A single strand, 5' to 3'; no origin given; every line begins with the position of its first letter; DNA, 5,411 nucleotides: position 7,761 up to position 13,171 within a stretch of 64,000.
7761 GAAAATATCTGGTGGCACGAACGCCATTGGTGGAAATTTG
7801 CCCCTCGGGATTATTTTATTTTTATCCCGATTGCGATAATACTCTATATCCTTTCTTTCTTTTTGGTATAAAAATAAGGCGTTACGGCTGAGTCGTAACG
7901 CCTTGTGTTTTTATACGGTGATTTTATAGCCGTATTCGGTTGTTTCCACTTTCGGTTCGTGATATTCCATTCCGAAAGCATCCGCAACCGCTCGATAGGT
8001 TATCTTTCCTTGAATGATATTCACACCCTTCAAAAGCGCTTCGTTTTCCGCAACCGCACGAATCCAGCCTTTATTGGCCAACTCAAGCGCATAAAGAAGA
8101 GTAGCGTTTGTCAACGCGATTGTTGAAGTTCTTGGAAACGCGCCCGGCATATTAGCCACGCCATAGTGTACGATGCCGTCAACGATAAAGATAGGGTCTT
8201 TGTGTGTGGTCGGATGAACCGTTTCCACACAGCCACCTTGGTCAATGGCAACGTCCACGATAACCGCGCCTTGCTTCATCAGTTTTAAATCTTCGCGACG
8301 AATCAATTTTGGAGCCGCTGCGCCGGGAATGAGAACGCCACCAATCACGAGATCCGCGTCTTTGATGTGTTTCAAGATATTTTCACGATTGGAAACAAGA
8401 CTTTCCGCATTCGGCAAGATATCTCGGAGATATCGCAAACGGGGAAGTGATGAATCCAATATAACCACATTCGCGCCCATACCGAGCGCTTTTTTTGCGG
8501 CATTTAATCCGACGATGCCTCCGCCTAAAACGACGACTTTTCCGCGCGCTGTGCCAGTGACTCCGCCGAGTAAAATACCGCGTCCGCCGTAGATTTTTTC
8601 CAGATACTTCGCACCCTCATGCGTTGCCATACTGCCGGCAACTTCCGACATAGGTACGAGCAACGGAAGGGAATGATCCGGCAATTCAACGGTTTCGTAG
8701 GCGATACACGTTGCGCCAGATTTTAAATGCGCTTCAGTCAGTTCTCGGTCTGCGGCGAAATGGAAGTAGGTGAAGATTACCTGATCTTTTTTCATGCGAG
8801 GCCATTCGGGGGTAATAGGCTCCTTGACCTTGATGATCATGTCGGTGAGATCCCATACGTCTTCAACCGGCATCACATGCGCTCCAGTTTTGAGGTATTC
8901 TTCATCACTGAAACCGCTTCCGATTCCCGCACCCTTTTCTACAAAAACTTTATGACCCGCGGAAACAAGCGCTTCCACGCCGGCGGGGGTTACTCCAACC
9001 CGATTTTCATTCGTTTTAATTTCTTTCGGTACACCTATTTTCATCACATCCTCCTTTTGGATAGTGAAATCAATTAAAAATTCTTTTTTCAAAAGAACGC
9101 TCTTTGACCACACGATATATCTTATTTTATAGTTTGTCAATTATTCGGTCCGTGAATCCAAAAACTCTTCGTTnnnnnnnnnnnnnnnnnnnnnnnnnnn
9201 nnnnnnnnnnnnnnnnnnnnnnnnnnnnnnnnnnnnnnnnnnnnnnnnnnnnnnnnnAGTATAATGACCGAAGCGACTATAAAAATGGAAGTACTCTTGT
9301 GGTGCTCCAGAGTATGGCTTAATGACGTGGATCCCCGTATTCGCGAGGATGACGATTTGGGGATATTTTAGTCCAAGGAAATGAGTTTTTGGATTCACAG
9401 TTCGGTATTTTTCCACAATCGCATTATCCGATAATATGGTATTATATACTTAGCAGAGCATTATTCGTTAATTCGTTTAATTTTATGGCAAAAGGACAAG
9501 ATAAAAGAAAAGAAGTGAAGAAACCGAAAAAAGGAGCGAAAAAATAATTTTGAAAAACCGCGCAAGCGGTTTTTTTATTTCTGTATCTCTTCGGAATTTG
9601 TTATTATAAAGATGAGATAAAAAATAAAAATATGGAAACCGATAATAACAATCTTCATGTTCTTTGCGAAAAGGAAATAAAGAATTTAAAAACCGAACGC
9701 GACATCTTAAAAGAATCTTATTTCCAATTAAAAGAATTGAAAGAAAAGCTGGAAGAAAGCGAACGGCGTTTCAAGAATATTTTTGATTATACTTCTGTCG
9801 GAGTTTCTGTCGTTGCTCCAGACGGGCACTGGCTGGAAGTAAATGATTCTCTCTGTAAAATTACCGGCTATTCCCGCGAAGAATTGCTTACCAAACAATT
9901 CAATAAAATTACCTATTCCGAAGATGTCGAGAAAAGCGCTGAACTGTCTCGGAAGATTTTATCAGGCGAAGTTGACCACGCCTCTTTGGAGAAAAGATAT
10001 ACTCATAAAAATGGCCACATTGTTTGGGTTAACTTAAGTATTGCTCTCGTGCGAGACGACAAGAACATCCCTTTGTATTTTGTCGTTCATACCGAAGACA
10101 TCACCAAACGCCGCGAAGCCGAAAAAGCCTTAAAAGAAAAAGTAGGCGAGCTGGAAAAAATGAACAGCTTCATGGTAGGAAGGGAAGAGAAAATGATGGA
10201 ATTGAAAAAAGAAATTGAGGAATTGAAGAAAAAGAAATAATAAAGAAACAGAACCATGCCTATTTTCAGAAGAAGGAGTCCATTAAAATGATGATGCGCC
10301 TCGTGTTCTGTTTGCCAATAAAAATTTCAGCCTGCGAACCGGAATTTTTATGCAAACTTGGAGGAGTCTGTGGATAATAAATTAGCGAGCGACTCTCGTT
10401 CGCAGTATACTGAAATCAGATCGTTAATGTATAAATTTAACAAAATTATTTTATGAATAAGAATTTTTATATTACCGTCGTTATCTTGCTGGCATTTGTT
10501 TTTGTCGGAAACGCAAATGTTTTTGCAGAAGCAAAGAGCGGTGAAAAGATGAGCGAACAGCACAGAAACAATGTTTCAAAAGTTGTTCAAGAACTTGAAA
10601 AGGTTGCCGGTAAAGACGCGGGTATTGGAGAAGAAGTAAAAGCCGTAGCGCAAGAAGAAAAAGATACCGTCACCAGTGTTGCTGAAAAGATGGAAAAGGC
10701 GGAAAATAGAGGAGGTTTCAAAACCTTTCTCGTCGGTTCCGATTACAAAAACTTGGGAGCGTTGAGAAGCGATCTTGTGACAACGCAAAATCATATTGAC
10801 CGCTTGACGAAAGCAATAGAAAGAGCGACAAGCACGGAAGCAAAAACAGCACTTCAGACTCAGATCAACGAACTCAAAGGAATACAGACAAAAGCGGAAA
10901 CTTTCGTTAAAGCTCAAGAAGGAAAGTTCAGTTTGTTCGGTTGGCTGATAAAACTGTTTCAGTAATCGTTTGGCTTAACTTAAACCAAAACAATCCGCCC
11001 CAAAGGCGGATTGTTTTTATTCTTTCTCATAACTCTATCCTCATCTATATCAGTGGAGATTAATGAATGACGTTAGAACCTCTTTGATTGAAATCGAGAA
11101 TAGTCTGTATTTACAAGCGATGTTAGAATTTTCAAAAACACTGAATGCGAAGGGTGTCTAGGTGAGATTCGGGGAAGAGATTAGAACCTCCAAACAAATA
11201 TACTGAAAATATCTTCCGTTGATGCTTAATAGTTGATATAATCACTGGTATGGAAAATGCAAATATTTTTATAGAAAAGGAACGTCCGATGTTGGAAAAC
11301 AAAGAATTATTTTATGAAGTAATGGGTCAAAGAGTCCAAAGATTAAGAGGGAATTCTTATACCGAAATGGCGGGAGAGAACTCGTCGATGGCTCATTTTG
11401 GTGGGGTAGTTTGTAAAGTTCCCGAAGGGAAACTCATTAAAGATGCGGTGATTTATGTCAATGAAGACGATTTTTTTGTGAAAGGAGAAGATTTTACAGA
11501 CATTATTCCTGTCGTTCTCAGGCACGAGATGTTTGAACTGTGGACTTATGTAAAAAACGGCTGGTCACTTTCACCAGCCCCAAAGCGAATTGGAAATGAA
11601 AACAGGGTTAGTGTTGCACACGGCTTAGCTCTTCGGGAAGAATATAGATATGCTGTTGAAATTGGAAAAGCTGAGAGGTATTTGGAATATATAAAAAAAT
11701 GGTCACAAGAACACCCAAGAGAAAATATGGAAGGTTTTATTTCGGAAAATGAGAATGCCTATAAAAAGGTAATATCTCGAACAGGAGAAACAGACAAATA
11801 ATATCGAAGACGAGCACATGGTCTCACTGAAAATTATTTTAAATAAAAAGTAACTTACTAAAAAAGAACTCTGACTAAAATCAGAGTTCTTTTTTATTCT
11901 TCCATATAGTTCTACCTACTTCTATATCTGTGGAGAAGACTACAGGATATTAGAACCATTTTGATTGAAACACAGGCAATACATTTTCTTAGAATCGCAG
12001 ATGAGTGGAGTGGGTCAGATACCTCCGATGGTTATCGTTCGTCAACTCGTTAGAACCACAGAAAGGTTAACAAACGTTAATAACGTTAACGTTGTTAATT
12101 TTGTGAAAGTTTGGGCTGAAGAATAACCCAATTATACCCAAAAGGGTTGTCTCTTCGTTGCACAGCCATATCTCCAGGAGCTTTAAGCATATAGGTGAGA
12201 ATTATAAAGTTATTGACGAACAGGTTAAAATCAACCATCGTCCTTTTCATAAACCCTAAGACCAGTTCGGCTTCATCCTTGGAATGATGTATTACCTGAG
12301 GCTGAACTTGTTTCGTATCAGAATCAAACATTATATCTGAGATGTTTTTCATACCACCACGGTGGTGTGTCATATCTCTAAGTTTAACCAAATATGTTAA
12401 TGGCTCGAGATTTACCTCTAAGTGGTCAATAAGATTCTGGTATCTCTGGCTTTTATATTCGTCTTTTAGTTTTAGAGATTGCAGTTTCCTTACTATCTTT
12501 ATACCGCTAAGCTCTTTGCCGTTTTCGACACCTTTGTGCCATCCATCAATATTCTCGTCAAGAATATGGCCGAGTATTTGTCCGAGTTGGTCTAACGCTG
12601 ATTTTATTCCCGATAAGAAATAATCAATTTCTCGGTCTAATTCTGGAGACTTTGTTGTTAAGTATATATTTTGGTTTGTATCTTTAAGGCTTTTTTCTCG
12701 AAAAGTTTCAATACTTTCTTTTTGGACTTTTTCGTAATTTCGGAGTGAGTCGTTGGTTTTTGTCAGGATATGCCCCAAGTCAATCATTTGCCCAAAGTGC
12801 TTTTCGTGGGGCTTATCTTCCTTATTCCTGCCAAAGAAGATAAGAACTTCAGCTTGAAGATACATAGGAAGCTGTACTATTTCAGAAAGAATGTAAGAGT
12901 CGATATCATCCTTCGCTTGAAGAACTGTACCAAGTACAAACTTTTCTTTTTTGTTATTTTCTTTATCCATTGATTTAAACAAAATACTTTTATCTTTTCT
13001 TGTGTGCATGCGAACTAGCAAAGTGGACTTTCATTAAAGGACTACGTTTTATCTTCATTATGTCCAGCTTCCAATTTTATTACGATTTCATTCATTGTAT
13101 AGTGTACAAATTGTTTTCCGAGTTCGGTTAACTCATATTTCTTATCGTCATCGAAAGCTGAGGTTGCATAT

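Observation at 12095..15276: lexA divergently paired with a three-gene operon of unknown proteins, separated by a perfect 10-bp inverted repeat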

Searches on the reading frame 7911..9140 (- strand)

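Call 22: search_protein_families(library=pfam, proteins=[window:7911-9140:-], max_evalue=0.001)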
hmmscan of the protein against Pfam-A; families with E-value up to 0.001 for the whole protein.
window:7911-9140:- (409 aa): 4 families
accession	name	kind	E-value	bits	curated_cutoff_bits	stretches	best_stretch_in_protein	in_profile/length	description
PF01262.27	AlaDh_PNT_C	-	1.2e-82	277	23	1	172-382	1-213/214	Alanine dehydrogenase/PNT, C-terminal domain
PF05222.21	AlaDh_PNT_N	-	1.4e-46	158.5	30.4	1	36-168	1-136/136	Alanine dehydrogenase/PNT, N-terminal domain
PF02826.25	2-Hacid_dh_C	-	8.7e-06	25.7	25.1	1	199-298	36-127/178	D-isomer specific 2-hydroxyacid dehydrogenase, NAD binding domain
PF01488.26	Shikimate_DH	-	0.00066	20.2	24.3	0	199-299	12-113/138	Shikimate / quinate 5-dehydrogenase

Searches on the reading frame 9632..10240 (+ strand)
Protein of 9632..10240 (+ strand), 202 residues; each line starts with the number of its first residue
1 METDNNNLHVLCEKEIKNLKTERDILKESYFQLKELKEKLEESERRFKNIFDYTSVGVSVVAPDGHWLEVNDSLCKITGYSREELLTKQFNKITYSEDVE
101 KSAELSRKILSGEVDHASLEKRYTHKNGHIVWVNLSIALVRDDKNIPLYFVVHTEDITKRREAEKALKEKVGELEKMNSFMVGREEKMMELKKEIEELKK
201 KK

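Call 22: search_protein_families(library=pfam, proteins=[window:9632-10240:+], max_evalue=0.001)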
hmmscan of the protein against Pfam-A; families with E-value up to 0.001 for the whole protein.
window:9632-10240:+ (202 aa): 5 families
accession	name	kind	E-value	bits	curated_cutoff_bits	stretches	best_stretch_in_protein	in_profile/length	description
PF13426.13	PAS_9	-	9.5e-15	55.2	27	1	56-159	2-103/103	PAS domain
PF08447.18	PAS_3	-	1.3e-12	48.3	25.6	1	69-151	3-86/89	PAS fold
PF00989.32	PAS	-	1.3e-10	41.8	22.6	1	46-157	2-113/113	PAS fold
PF08448.16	PAS_4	-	1.7e-10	41.6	23.1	1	52-162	2-110/110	PAS fold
PF13188.13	PAS_8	-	0.00055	20.2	21.8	0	45-90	1-47/65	PAS domain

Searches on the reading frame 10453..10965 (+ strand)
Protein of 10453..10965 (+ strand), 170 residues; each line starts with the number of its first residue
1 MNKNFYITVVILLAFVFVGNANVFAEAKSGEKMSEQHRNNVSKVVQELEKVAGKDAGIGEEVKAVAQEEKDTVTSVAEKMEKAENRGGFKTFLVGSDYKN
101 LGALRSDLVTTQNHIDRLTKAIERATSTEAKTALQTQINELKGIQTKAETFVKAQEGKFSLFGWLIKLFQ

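Call 9: search_protein_families(library=ncbifam, proteins=[window:10453-10965:+], max_evalue=0.1)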
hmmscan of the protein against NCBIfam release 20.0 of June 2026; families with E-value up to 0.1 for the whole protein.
window:10453-10965:+ (170 aa): 8 families
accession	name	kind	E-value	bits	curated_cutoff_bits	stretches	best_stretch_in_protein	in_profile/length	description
NF052320.1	Cbp1_fam_LP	subfamily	0.01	15.4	90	1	5-143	3-130/286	Cbp1 family collagen-binding glycoprotein adhesin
NF004774.0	PRK06114.1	equivalog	0.02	14.3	360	1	55-140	36-117/262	SDR family oxidoreductase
NF006489.0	PRK08913.1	equivalog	0.025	14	217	1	93-149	36-90/303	flagellin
NF008354.0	PRK11143.1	equivalog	0.03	13.3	254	1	43-119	153-233/359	glycerophosphodiester phosphodiesterase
NF009702.0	PRK13231.1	equivalog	0.032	13.4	427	1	28-80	146-194/264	nitrogenase reductase-like protein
TIGR04527.1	mycoplas_twoTM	subfamily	0.044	13.5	125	0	99-149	75-127/248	MG_279/MG_280 family protein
NF047615.1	LIC13259_LIC11441_fam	subfamily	0.057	13.9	100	0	1-86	1-81/144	LIC13259/LIC11441 family protein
NF047534.1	lipo_BTA121_dup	subfamily_domain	0.075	13.3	45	0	85-142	35-92/134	BTA121 domain-containing protein surface lipoprotein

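Call 22: search_protein_families(library=pfam, proteins=[window:10453-10965:+], max_evalue=0.001)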
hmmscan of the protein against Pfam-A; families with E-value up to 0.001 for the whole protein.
window:10453-10965:+ (170 aa): 1 family
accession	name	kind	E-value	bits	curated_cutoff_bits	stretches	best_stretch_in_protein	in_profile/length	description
PF18856.6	baeRF_family12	-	0.00093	20.2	27.7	0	51-110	54-112/138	Bacterial archaeo-eukaryotic release factor family 12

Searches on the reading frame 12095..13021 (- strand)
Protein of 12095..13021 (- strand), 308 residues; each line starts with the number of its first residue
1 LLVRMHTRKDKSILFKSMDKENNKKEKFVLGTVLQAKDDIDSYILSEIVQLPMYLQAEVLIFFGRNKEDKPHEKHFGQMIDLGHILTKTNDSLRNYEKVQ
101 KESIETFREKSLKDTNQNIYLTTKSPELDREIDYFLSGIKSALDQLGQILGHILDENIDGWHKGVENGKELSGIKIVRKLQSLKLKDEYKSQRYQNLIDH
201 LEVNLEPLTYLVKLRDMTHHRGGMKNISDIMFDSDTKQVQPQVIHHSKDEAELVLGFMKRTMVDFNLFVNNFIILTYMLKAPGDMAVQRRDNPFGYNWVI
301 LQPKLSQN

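Call 4: search_protein_families(library=pfam, proteins=[window:12095-13021:-], max_evalue=1)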
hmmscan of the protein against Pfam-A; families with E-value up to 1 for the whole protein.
window:12095-13021:- (308 aa): 1 family
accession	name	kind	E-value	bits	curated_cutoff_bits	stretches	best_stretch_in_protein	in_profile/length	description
PF10712.14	NAD-GH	-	0.26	10.2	22.8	1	202-269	244-314/576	NAD-specific glutamate dehydrogenase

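Call 5: search_protein_families(library=padloc, proteins=[window:12095-13021:-], max_evalue=1)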
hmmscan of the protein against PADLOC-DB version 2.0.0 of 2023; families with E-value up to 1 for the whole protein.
window:12095-13021:- (308 aa): 0 families

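Call 9: search_protein_families(library=ncbifam, proteins=[window:12095-13021:-], max_evalue=0.1)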
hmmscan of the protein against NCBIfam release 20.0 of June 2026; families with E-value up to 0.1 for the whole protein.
window:12095-13021:- (308 aa): 1 family
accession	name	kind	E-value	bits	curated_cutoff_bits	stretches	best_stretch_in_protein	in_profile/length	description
NF005036.0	PRK06451.1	equivalog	0.0082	14.9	484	1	87-182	81-175/412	NADP-dependent isocitrate dehydrogenase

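Call 10: search_protein_families(library=phrogs, proteins=[window:12095-13021:-], max_evalue=0.1)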
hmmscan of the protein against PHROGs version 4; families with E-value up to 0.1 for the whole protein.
window:12095-13021:- (308 aa): 2 families
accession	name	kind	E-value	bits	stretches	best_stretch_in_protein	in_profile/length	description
phrog_22166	-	unknown function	0.0078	17.5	1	7-51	36-82/114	-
phrog_29772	-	unknown function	0.04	14.1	0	194-269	112-184/211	-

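Call 18: find_homologous_proteins(query=window:12095-13021:-)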
Query window:12095-13021:- (308 aa): 9 proteins with E <= 0.001 among 584 candidates.
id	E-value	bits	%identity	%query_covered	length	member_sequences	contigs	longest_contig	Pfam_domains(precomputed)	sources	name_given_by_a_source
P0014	1.8e-197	673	100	99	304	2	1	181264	-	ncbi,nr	ncbi:MAG: hypothetical protein NTZ13_01775 [Candidatus Parcubacteria bacterium]|nr:hypothetical prot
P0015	2.2e-163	561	87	93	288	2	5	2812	-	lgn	-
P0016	1.4e-160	552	83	94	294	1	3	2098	-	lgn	-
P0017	8.6e-146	503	79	92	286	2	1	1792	-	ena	-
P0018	3.9e-135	468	73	92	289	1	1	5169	-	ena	-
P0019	1.2e-121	424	65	92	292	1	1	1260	-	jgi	jgi:hypothetical protein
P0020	3.6e-118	412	67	90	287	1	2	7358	-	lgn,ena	-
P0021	8.1e-75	270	50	89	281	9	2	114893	-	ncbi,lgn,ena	-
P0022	6.9e-68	247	47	89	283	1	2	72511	-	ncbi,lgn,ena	-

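Call 19: find_encoding_contigs(protein=P0021, flank=6000, max_places=2)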
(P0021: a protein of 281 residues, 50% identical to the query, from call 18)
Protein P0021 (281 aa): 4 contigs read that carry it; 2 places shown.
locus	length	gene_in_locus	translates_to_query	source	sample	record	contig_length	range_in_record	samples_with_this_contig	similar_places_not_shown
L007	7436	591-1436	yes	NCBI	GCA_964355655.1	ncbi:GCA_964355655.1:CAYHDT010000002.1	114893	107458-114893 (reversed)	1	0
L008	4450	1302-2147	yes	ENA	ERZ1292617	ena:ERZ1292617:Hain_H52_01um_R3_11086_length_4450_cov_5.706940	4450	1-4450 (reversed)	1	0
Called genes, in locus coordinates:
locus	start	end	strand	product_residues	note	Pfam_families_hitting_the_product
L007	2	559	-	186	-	?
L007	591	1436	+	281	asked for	-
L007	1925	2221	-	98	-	-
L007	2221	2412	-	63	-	-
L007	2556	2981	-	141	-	PF09424:YqeY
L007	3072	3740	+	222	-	-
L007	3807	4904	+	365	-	PF02646:RmuC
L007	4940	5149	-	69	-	-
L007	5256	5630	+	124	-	PF00829:Ribosomal_L21p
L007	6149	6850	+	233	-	PF01797:Y1_Tnp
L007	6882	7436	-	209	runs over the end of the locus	PF01751:Toprim (weak), PF13662:Toprim_4, PF21175:RecR_C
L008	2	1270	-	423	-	?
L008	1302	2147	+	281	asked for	-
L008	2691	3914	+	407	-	PF13651:EcoRI_methylase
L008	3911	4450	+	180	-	?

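Call 20: find_encoding_contigs(protein=P0022, flank=6000, max_places=2)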
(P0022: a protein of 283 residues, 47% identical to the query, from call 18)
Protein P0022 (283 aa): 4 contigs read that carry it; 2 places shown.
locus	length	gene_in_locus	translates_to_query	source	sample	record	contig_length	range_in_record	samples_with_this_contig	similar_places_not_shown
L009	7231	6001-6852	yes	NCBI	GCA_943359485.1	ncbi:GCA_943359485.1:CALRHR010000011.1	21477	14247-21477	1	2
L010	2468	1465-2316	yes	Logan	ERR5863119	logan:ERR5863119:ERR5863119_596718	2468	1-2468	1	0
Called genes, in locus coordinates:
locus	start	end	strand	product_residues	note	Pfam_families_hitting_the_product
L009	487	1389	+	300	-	PF00491:Arginase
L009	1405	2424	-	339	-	PF01916:DS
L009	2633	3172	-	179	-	PF02525:Flavodoxin_2 (weak), PF03358:FMN_red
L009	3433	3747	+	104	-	-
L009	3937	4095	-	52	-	-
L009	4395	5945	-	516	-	PF00239:Resolvase, PF07508:Recombinase, PF13408:Zn_ribbon_recom (weak)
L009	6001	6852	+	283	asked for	-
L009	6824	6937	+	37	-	-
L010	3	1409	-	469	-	?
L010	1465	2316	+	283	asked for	-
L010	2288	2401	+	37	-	-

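Call 21: find_encoding_contigs(protein=P0020, flank=6000, max_places=2)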
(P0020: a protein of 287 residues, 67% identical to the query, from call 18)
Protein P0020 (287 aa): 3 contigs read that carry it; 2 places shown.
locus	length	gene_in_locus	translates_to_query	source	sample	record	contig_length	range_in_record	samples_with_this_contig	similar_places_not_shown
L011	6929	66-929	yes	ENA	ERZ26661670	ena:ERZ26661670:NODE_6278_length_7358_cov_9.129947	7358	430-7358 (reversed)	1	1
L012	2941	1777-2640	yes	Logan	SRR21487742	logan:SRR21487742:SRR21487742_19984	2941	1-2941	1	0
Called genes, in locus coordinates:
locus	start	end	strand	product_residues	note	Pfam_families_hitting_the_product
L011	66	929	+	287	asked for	-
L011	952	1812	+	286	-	PF00565:SNase, PF05901:Excalibur (weak)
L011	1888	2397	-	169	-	PF10881:DUF2726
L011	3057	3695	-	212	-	-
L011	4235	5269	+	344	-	PF04055:Radical_SAM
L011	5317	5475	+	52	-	-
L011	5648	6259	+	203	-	-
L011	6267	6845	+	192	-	-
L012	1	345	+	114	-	?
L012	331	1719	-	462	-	-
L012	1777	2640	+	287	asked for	-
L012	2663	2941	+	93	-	?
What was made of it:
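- Checked: The third gene is never next to A or B in any other locus (calls 19-21).
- Tried and rejected: C's nine homologues are never next to A or B (calls 18-21).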

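Call 74: search_solved_structures(query=A6, max_evalue=1)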
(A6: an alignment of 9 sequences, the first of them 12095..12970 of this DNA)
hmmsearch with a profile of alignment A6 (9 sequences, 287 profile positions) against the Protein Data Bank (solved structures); distinct sequences matched with E-value up to 1: 0.

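Call 96: search_protein_families(library=pfam, proteins=[window:12095-12970:-], max_evalue=1)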
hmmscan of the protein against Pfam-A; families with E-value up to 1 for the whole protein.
window:12095-12970:- (291 aa): 2 families
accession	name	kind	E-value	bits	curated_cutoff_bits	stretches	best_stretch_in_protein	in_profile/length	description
PF14931.11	IFT20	-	0.12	13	27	1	126-192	35-99/119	Intraflagellar transport complex B, subunit 20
PF10712.14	NAD-GH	-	0.23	10.3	22.8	1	184-252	243-314/576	NAD-specific glutamate dehydrogenase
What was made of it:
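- On HEPN superfamily (considered for gene C): There is no Pfam, PADLOC or PDB match (calls 4, 5, 74, 96), and no structure prediction was left to test the fold.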
